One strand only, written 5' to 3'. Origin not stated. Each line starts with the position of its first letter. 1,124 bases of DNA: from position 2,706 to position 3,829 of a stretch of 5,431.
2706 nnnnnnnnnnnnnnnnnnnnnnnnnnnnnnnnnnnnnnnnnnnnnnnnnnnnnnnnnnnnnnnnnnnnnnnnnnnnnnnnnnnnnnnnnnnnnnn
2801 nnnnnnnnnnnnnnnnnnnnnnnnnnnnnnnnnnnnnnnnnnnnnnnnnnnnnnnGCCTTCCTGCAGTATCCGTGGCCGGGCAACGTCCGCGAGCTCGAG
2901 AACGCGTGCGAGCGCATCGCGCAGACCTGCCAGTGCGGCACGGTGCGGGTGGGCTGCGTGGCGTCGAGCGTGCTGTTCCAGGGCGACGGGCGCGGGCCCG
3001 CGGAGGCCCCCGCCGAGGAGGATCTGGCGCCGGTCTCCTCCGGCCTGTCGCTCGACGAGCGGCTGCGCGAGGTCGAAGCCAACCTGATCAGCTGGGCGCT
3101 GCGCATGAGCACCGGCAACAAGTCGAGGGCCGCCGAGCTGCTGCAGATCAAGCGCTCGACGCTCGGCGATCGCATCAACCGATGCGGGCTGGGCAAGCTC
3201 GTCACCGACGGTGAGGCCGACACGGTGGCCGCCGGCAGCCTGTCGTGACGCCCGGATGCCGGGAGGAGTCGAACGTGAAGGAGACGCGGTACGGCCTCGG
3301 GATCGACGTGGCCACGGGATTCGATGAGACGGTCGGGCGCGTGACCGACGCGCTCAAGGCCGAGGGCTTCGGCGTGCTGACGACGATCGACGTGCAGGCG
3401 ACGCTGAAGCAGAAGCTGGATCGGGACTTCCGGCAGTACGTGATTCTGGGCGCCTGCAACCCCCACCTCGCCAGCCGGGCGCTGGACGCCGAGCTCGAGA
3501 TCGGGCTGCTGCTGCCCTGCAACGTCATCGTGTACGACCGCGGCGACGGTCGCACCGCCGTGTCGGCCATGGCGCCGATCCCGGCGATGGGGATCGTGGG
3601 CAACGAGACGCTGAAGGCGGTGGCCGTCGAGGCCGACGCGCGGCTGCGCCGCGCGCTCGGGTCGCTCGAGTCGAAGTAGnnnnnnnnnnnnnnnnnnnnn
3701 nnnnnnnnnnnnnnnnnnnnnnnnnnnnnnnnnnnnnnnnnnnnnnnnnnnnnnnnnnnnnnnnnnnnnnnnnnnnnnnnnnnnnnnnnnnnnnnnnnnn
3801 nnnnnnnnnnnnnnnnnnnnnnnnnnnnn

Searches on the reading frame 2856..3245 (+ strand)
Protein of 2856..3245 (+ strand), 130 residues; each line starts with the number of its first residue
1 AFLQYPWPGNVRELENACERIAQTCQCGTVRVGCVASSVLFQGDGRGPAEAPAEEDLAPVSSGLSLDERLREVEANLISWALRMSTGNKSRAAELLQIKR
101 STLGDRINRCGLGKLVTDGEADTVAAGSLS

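Call 61: search_protein_representatives(protein=window:2856-3245:+)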
Query: 130 residues. Proteins with E-value up to 0.001 (for the whole library): 9767; up to 1e-10: 212; up to 1e-30: 9. The best 150 are listed.
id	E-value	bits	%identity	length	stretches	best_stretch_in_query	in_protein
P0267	2.4e-40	154.0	64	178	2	47-126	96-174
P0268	5.7e-40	152.8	63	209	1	1-122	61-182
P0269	9.8e-38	145.6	59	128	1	4-114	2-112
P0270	3.3e-36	140.7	69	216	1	4-114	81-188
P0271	4.2e-36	140.3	72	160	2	61-114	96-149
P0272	5.0e-36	140.1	64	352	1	1-114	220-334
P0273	5.4e-34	133.5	58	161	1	1-124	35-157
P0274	1.7e-33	131.9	60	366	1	2-116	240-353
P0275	6.5e-32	126.8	64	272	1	1-113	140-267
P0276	5.7e-30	120.5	59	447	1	1-120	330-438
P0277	5.7e-30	120.5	59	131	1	4-105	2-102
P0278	1.4e-29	119.3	65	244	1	1-113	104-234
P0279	8.0e-29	116.8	62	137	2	1-58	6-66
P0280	9.0e-29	116.7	66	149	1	1-113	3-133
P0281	9.5e-29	116.6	58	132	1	4-113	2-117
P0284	1.3e-27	113.0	61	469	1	1-113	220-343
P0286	1.3e-26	109.7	51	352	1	1-119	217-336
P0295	6.1e-22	94.6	51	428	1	2-113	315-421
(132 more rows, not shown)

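Call 64: search_protein_families(library=pfam, proteins=[P0276, P0295, P0274, P0284, P0286], max_evalue=0.01)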
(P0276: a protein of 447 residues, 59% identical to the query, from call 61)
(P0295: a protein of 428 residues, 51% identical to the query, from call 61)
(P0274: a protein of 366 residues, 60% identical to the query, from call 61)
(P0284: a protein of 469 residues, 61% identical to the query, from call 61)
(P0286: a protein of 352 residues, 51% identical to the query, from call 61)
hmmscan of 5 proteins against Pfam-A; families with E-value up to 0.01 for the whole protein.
P0276 (447 aa): 7 families
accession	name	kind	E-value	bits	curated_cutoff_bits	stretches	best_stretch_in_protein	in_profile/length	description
PF00158.32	Sigma54_activat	-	4e-66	222.3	20.2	1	123-289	1-167/168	Sigma-54 interaction domain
PF25601.1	AAA_lid_14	-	3.7e-20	72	27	1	295-375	1-81/87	AAA+ ATPase lid domain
PF14532.12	Sigma54_activ_2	-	4.3e-16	59.8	25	1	124-294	1-138/138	Sigma-54 interaction domain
PF01106.22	NifU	-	2.2e-07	31.4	27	1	19-79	1-62/67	NifU-like domain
PF07728.20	AAA_5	-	6.2e-07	29.9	22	1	147-263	2-121/139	AAA domain (dynein-related subfamily)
PF02954.25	HTH_8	-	0.00013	22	22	1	388-427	2-41/42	Bacterial regulatory protein, Fis family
PF13191.12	AAA_16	-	0.0063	17.5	32.6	0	128-196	7-82/167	AAA ATPase domain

P0295 (428 aa): 9 families
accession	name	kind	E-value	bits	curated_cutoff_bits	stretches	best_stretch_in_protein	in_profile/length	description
PF00158.32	Sigma54_activat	-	1.4e-66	223.8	20.2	1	107-273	1-167/168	Sigma-54 interaction domain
PF25601.1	AAA_lid_14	-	2.1e-17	63.1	27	1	279-355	1-77/87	AAA+ ATPase lid domain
PF14532.12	Sigma54_activ_2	-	7.5e-17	62.3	25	1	109-278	2-138/138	Sigma-54 interaction domain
PF01106.22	NifU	-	1.3e-11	44.9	27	1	13-74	4-66/67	NifU-like domain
PF02954.25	HTH_8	-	6.6e-10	39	22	1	378-417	2-41/42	Bacterial regulatory protein, Fis family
PF07728.20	AAA_5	-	2.3e-07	31.3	22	1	131-247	2-121/139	AAA domain (dynein-related subfamily)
PF13191.12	AAA_16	-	0.00038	21.4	32.6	1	114-198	9-97/167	AAA ATPase domain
PF01078.27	Mg_chelatase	-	0.0017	18.2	20.3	0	122-149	16-43/207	Magnesium chelatase, subunit ChlI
PF07724.20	AAA_2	-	0.008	16.7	27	0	130-238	5-113/166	AAA domain (Cdc48 subfamily)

P0274 (366 aa): 11 families
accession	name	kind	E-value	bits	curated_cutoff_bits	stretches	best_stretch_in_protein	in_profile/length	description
PF00158.32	Sigma54_activat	-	1.3e-67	227.2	20.2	1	33-198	2-167/168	Sigma-54 interaction domain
PF25601.1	AAA_lid_14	-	5.4e-21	74.7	27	1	204-285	1-82/87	AAA+ ATPase lid domain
PF14532.12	Sigma54_activ_2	-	2.6e-20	73.5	25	1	33-203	1-138/138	Sigma-54 interaction domain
PF02954.25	HTH_8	-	1e-10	41.6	22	1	307-346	2-41/42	Bacterial regulatory protein, Fis family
PF07728.20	AAA_5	-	6.1e-07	30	22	1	55-174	1-123/139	AAA domain (dynein-related subfamily)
PF13191.12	AAA_16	-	2.4e-05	25.4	32.6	1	32-102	2-79/167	AAA ATPase domain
PF07724.20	AAA_2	-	3.9e-05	24.2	27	1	52-162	2-112/166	AAA domain (Cdc48 subfamily)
PF00004.35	AAA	-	0.00019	22.3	21.2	1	56-174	1-110/131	ATPase family associated with various cellular activities (AAA)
PF00493.29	MCM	-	0.00021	20.9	23.3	1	52-176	56-175/224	MCM P-loop domain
PF01078.27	Mg_chelatase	-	0.001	19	20.3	0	46-74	15-43/207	Magnesium chelatase, subunit ChlI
PF13556.12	HTH_30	-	0.0039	17.4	27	1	320-347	9-36/59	PucR C-terminal helix-turn-helix domain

P0284 (469 aa): 7 families
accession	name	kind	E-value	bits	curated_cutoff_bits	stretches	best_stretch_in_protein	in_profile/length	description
PF00158.32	Sigma54_activat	-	2.5e-64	216.4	20.2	1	14-179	2-167/168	Sigma-54 interaction domain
PF25601.1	AAA_lid_14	-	3.6e-21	75.2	27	1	185-268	1-83/87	AAA+ ATPase lid domain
PF14532.12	Sigma54_activ_2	-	3.6e-19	69.8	25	1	14-184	1-138/138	Sigma-54 interaction domain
PF02954.25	HTH_8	-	8.2e-10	38.7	22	1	300-338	2-40/42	Bacterial regulatory protein, Fis family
PF07728.20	AAA_5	-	5e-06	27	22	1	36-144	1-105/139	AAA domain (dynein-related subfamily)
PF13191.12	AAA_16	-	0.00024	22.1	32.6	1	13-77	2-73/167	AAA ATPase domain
PF01078.27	Mg_chelatase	-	0.00081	19.3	20.3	0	13-55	5-43/207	Magnesium chelatase, subunit ChlI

P0286 (352 aa): 5 families
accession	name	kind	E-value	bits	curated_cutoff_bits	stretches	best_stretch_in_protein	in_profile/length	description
PF00158.32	Sigma54_activat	-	6.7e-26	91.4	20.2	1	15-176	2-167/168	Sigma-54 interaction domain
PF25601.1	AAA_lid_14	-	4.2e-22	78.2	27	1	182-259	1-78/87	AAA+ ATPase lid domain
PF14532.12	Sigma54_activ_2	-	1.9e-19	70.7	25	1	16-181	2-138/138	Sigma-54 interaction domain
PF02954.25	HTH_8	-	1.2e-06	28.6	22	1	287-326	2-41/42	Bacterial regulatory protein, Fis family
PF07728.20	AAA_5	-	0.00075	20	22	1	38-133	2-96/139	AAA domain (dynein-related subfamily)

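Call 66: find_encoding_contigs(protein=P0295, flank=6000, max_places=3)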
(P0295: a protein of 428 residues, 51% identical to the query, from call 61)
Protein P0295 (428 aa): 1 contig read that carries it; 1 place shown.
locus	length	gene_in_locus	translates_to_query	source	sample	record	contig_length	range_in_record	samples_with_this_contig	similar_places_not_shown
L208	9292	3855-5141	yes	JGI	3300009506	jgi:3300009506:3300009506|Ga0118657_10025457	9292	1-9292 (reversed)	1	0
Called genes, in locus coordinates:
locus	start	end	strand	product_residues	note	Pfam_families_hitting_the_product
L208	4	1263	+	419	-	PF13493:DUF4118 (weak), PF00512:HisKA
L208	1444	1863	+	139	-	PF26390:MamS_MamX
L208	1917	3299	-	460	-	PF00072:Response_reg, PF00158:Sigma54_activat, PF14532:Sigma54_activ_2, PF07728:AAA_5, PF25601:AAA_lid_14, PF02954:HTH_8, PF18024:HTH_50 (weak)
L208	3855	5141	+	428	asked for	PF01106:NifU, PF00158:Sigma54_activat, PF14532:Sigma54_activ_2, PF07728:AAA_5 (weak), PF25601:AAA_lid_14, PF02954:HTH_8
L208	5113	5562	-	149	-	PF08241:Methyltransf_11, PF13649:Methyltransf_25 (weak)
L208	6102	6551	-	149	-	-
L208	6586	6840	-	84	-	-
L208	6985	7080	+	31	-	-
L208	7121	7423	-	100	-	-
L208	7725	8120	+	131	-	PF03625:DUF302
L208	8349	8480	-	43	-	-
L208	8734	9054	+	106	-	-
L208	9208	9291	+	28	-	?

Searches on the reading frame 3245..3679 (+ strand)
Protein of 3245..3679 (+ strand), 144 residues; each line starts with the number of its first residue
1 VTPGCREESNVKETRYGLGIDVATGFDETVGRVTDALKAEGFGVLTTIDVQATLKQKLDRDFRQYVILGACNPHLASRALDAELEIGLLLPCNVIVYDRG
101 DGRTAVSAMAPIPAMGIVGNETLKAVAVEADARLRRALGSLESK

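Call 3: search_protein_families(library=pfam, proteins=[window:3245-3679:+], max_evalue=0.01)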
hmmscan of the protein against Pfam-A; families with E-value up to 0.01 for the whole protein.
window:3245-3679:+ (144 aa): 1 family
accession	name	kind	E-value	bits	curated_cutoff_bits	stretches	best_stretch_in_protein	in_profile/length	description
PF03625.19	DUF302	-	2.3e-25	88.7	23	1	48-111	1-63/63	Domain of unknown function DUF302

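Call 11: search_protein_families(library=ncbifam, proteins=[window:3245-3679:+], max_evalue=0.001)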
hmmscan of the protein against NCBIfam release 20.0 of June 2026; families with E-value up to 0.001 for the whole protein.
window:3245-3679:+ (144 aa): 0 families
